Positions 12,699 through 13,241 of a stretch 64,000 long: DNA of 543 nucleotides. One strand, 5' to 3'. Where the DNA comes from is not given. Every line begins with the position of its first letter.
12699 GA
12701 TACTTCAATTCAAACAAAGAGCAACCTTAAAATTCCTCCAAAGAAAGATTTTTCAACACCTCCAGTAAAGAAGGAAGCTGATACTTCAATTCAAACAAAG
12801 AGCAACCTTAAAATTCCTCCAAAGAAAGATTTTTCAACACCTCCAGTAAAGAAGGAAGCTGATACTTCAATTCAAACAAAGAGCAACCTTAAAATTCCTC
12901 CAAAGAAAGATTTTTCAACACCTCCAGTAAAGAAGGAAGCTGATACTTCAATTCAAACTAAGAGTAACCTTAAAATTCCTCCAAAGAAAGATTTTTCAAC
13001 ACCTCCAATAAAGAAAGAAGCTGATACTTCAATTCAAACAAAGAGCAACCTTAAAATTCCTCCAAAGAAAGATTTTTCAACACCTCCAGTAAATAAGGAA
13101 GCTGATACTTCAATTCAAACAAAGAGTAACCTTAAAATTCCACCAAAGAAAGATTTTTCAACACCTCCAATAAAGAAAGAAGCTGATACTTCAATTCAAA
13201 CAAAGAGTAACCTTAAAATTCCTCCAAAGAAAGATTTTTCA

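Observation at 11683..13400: About 22 tandem 27-aa repeats with concerted-evolution structure in a 1275-aa protein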

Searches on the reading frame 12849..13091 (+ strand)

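Call 79: search_protein_families(library=pfam, proteins=[window:12849-13091:+], max_evalue=10)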
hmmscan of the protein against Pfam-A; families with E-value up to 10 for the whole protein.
seq(81 aa): 1 family
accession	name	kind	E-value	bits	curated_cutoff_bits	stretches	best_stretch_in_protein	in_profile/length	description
PF18450.7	zf_C2H2_6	-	0.23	11.9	39.2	0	22-30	12-20/28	Zinc Finger domain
